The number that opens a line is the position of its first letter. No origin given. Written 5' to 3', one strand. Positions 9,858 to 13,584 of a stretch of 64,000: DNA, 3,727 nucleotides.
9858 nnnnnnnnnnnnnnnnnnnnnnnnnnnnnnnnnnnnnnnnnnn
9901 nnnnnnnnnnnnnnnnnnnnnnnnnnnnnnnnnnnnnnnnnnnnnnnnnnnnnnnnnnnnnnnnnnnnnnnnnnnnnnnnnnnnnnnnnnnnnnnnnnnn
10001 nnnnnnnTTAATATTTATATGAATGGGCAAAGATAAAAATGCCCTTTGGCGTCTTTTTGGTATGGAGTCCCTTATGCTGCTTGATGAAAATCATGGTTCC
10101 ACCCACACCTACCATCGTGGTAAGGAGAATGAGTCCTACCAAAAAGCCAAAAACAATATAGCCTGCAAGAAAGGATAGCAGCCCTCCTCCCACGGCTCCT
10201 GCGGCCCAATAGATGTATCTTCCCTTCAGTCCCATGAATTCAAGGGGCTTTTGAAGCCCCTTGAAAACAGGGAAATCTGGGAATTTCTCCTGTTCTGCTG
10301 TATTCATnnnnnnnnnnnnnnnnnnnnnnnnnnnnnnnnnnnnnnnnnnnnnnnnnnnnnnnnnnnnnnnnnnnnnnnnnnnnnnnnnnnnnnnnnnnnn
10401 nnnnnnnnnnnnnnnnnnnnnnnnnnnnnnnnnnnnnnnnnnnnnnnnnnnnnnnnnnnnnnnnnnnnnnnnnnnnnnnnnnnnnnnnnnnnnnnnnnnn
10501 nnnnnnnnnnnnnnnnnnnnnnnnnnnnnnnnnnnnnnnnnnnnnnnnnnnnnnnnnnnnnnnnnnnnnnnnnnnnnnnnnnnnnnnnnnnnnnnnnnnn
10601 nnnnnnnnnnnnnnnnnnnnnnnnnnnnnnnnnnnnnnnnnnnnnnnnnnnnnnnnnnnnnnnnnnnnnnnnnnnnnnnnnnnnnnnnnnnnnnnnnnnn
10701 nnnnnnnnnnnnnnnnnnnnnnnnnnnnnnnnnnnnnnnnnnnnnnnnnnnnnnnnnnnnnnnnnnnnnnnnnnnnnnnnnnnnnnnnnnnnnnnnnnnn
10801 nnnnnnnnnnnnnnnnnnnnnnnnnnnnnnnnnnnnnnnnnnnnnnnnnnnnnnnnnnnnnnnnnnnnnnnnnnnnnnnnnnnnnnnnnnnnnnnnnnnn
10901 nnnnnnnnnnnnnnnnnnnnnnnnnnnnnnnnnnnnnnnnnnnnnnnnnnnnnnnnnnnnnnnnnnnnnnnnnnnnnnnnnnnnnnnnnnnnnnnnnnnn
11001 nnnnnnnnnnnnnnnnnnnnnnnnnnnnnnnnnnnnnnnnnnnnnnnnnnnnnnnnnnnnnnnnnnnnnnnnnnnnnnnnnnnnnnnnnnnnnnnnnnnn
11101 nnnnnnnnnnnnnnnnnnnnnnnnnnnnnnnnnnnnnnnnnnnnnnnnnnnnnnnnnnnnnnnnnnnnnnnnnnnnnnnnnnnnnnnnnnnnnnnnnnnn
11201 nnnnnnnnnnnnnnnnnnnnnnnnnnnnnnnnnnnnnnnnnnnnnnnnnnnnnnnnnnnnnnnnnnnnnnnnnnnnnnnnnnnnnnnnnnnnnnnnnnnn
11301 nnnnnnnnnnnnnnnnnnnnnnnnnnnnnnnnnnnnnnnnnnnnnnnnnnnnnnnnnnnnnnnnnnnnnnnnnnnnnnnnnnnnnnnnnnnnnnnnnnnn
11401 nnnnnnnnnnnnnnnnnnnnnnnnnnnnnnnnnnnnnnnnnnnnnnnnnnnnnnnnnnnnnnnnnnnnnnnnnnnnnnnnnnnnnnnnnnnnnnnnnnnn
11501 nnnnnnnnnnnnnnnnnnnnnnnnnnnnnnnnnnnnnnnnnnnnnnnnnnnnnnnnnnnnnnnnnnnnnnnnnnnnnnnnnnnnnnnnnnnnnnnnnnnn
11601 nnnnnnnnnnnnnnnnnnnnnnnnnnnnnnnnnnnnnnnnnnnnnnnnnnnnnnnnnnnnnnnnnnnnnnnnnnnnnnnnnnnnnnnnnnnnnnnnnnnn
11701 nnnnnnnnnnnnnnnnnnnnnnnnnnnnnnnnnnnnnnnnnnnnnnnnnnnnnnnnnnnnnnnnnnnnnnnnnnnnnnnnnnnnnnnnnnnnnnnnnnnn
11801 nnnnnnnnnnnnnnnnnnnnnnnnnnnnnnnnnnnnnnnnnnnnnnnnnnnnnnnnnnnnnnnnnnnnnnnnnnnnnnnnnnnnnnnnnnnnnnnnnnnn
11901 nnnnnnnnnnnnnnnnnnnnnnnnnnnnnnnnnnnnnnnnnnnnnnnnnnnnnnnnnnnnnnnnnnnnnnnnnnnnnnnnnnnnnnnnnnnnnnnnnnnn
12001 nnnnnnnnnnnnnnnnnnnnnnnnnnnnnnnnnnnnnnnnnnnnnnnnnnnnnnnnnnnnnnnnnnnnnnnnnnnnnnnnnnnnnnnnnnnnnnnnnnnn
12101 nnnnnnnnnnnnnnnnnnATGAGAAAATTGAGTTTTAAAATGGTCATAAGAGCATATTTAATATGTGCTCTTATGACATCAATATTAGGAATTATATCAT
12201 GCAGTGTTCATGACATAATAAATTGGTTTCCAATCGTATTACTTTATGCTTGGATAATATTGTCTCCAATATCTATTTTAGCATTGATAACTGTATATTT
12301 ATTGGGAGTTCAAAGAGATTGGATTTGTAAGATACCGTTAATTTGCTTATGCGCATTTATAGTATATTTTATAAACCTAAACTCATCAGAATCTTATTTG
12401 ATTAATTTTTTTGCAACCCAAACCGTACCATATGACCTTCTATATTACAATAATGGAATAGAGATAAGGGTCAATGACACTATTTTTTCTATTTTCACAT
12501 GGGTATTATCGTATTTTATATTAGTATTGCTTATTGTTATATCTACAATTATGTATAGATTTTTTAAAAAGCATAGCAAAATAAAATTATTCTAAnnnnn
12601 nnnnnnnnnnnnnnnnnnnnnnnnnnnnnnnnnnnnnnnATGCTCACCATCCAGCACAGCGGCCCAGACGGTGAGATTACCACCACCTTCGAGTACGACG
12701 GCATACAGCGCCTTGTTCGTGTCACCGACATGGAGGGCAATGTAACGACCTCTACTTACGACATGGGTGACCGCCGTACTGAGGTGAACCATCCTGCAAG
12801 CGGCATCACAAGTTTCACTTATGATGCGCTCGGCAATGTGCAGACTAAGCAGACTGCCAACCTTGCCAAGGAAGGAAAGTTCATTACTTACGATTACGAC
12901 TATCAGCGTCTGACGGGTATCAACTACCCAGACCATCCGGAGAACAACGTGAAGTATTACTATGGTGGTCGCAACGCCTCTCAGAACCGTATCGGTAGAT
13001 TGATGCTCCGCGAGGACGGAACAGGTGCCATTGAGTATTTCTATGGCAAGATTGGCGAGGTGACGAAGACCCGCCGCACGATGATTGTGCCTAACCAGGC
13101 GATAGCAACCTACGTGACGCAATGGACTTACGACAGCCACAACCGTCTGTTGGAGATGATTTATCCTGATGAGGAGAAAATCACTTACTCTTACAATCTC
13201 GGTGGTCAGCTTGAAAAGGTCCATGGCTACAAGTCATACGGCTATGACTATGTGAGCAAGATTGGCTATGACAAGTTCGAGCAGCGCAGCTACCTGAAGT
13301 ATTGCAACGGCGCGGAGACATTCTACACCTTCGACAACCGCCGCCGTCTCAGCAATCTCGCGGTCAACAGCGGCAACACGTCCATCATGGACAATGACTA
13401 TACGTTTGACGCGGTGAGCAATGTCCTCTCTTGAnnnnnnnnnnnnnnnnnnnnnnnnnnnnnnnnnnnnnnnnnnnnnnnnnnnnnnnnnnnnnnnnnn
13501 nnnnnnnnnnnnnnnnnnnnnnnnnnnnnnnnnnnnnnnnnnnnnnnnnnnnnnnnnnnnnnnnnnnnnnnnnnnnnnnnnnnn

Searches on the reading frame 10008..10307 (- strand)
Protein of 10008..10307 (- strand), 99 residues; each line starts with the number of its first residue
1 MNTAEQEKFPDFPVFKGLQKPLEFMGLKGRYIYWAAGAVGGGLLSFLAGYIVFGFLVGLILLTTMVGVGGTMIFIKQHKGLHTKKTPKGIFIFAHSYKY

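Call 10: search_protein_families(library=pfam, proteins=[window:10008-10307:-], max_evalue=0.01)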
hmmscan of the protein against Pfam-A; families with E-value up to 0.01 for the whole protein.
window:10008-10307:- (99 aa): 1 family
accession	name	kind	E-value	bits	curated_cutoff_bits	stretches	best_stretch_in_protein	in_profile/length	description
PF13571.11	DUF4133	-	2.4e-06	28.2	25.2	1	15-76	2-60/91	Domain of unknown function (DUF4133)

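Call 21: find_encoding_contigs(protein=window:10008-10307:-, flank=4000, max_places=10)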
Protein window:10008-10307:- (99 aa): 24 contigs read that carry it; 10 places shown.
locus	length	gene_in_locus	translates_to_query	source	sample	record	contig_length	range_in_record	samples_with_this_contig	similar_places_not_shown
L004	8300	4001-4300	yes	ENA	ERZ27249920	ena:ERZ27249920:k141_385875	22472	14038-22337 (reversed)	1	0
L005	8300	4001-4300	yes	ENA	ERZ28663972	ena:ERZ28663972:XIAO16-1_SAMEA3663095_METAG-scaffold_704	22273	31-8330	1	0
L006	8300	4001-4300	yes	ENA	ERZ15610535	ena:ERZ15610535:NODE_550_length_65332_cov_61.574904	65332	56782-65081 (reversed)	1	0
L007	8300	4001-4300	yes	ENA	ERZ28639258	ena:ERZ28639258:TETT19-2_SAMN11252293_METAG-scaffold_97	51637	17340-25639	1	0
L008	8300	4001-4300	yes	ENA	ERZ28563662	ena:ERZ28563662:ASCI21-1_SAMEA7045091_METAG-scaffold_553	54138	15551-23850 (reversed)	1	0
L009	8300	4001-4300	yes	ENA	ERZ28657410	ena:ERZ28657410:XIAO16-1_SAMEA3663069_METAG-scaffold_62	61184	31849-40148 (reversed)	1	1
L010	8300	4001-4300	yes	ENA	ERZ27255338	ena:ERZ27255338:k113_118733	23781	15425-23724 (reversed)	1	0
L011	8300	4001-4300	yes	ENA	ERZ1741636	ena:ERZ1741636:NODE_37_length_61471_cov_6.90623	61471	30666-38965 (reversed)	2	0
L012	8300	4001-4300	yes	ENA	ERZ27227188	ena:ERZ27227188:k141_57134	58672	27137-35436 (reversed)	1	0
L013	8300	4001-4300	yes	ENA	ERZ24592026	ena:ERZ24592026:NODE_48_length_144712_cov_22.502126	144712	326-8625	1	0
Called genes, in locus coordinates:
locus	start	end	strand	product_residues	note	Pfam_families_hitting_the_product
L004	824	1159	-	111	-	-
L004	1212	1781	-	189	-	-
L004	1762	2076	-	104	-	-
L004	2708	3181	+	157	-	-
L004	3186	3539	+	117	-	PF13572:DUF4134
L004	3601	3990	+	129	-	PF13572:DUF4134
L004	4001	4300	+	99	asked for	PF13571:DUF4133 (weak)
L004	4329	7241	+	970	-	PF19044:P-loop_TraG, PF12846:AAA_10 (faint), PF19044:P-loop_TraG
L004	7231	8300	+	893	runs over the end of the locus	-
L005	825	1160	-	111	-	-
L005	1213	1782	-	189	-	-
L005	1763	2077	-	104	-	-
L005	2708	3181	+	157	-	-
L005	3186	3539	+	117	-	PF13572:DUF4134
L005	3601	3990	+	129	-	PF13572:DUF4134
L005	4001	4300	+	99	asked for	PF13571:DUF4133 (weak)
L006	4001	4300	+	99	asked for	PF13571:DUF4133 (weak)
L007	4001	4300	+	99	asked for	PF13571:DUF4133 (weak)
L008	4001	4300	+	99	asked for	PF13571:DUF4133 (weak)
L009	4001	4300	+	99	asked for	PF13571:DUF4133 (weak)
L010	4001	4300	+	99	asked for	PF13571:DUF4133 (weak)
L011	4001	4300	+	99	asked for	PF13571:DUF4133 (weak)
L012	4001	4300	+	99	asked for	PF13571:DUF4133 (weak)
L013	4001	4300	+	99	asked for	PF13571:DUF4133 (weak)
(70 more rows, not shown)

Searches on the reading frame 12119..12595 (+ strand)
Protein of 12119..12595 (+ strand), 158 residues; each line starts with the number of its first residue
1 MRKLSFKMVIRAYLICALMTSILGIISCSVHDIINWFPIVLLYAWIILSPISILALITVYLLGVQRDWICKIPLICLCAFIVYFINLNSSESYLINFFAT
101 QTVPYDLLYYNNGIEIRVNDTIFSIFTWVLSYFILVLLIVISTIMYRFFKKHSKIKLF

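Call 9: search_protein_families(library=pfam, proteins=[window:12119-12595:+], max_evalue=0.01)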
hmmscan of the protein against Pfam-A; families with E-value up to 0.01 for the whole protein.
window:12119-12595:+ (158 aa): 0 families

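Call 69: find_encoding_contigs(protein=window:12140-12595:+, flank=10000, max_places=10)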
Protein window:12140-12595:+ (151 aa): 23 contigs read that carry it; 10 places shown.
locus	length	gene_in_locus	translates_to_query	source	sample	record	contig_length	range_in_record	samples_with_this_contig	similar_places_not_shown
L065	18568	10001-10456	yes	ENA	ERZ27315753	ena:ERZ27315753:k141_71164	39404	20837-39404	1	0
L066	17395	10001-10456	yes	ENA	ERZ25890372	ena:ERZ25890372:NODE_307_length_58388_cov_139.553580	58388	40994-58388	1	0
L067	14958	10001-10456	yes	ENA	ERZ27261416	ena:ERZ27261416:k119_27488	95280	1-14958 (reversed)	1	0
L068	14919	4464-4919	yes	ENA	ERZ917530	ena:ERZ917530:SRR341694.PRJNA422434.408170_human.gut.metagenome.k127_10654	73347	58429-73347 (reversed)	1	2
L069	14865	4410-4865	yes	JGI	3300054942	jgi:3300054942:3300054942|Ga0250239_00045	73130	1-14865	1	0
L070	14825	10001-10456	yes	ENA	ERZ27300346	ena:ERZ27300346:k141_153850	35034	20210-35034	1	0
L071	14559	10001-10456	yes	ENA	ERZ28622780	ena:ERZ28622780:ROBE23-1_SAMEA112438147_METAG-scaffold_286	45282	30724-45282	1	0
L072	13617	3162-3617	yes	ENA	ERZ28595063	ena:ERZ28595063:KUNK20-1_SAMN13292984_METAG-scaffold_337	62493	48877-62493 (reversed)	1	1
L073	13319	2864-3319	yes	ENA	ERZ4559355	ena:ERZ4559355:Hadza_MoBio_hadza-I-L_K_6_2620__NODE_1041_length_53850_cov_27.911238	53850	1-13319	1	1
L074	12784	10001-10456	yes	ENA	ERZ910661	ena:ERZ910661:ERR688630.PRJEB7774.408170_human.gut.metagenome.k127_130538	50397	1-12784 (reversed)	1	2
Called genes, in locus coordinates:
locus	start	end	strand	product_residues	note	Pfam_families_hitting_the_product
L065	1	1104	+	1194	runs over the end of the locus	PF13086:AAA_11, PF13245:AAA_19, PF13604:AAA_30 (weak), PF13086:AAA_11, PF13087:AAA_12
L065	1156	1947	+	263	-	PF23023:Anti-Pycsar_Apyc1, PF00753:Lactamase_B, PF12706:Lactamase_B_2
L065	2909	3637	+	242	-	PF13715:CarbopepD_reg_2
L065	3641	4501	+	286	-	PF03544:TonB_C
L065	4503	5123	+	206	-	PF13353:Fer4_12, PF04055:Radical_SAM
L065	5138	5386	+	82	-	-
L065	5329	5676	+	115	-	-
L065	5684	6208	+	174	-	-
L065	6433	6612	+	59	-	-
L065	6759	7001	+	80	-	-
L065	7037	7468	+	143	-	-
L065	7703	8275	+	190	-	-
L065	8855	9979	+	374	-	PF25023:TEN_YD-shell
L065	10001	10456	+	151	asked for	-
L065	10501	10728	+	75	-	PF05593:RHS_repeat (weak)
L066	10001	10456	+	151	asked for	-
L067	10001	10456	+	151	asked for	-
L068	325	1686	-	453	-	PF01637:ATPase_2 (faint), PF13173:AAA_14, PF13635:DUF4143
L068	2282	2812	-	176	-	PF07592:DDE_Tnp_ISAZ013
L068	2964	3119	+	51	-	-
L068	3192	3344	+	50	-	-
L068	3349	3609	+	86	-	PF15566:Imm32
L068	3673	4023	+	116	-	-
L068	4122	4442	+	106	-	-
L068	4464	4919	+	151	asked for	-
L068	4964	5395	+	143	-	PF05593:RHS_repeat (weak)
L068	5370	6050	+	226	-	-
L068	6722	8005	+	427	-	PF13606:Ank_3 (faint), PF12796:Ank_2, PF13857:Ank_5 (weak), PF00023:Ank, PF12796:Ank_2, PF13637:Ank_4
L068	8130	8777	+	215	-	-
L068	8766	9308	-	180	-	PF04170:NlpE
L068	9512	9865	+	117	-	PF10543:ORF6N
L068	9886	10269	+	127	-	-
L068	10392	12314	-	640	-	PF00270:DEAD, PF00271:Helicase_C, PF16124:RecQ_Zn_bind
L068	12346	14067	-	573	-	PF01368:DHH, PF02272:DHHA1, PF17768:RecJ_OB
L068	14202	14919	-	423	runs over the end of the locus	PF03051:Peptidase_C1_2, PF00112:Peptidase_C1 (weak), PF03051:Peptidase_C1_2 (weak)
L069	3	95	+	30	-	?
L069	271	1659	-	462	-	PF01637:ATPase_2 (faint), PF13173:AAA_14, PF13635:DUF4143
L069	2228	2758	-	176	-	PF07592:DDE_Tnp_ISAZ013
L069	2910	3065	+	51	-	-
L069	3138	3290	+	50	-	-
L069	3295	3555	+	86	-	PF15566:Imm32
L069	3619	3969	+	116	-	-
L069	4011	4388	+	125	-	-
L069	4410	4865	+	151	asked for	-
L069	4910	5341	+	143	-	PF05593:RHS_repeat (weak)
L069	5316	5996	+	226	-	-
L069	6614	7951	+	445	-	PF13606:Ank_3 (faint), PF12796:Ank_2, PF13857:Ank_5 (weak), PF12796:Ank_2, PF00023:Ank, PF13637:Ank_4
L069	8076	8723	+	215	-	-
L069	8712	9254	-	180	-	PF04170:NlpE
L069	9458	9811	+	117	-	PF10543:ORF6N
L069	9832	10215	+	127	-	-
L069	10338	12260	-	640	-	PF00270:DEAD, PF00271:Helicase_C, PF16124:RecQ_Zn_bind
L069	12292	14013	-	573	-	PF01368:DHH, PF02272:DHHA1, PF17768:RecJ_OB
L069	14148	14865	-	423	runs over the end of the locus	PF03051:Peptidase_C1_2, PF00112:Peptidase_C1 (weak), PF03051:Peptidase_C1_2 (weak)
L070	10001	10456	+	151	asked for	-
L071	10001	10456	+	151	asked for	-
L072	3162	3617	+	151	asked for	-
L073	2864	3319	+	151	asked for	-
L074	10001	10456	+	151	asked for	-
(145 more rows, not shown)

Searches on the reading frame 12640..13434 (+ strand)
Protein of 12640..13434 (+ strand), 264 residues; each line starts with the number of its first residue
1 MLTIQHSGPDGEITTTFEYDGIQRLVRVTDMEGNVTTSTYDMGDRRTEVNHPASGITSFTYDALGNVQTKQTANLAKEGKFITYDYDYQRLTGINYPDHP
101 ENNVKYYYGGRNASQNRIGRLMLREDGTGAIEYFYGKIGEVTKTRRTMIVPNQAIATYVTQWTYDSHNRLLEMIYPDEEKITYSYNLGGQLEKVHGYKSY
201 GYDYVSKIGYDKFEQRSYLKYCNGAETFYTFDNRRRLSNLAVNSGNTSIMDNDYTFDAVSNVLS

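Call 9: search_protein_families(library=pfam, proteins=[window:12640-13434:+], max_evalue=0.01)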
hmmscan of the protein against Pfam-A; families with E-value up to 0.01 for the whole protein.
window:12640-13434:+ (264 aa): 1 family
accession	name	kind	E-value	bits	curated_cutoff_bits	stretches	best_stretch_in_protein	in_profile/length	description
PF05593.20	RHS_repeat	-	1.2e-15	57.9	22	2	19-53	1-35/38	RHS Repeat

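Call 57: find_homologous_proteins(query=window:12640-13431:+, max_evalue=1e-60)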
Query window:12640-13431:+ (264 aa): 118 proteins with E <= 1e-60 among 583 candidates.
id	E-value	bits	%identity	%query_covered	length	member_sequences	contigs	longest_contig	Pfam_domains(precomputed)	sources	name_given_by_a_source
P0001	6.5e-173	591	100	100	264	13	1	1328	PF05593.20,PF25023.2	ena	-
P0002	1.2e-161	554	94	100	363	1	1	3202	PF05593.20,PF25023.2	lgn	-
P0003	2.8e-159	547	93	100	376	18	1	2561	PF05593.20,PF25023.2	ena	-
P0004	1.3e-157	541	92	97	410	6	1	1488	PF05593.20,PF25023.2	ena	-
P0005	7.0e-157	539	91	100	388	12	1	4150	PF05593.20,PF25023.2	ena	-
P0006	8.7e-155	532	89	100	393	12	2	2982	PF05593.20,PF25023.2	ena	-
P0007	7.8e-154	529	90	99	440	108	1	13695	PF05593.20,PF25023.2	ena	-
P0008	5.7e-147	506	97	87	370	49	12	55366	PF05593.20,PF25023.2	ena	-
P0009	5.5e-144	497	97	85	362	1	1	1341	PF05593.20,PF25023.2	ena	-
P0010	2.1e-137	475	95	84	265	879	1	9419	PF05593.20,PF25023.2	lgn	-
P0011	7.8e-136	470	94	84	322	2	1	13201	PF05593.20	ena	-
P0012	2.9e-135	468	80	99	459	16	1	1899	PF20041.6,PF05593.20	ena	-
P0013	3.7e-135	468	94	84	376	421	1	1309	PF05593.20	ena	-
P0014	7.9e-135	467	85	95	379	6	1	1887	PF05593.20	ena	-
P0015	1.1e-133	463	88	87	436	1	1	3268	PF05593.20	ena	-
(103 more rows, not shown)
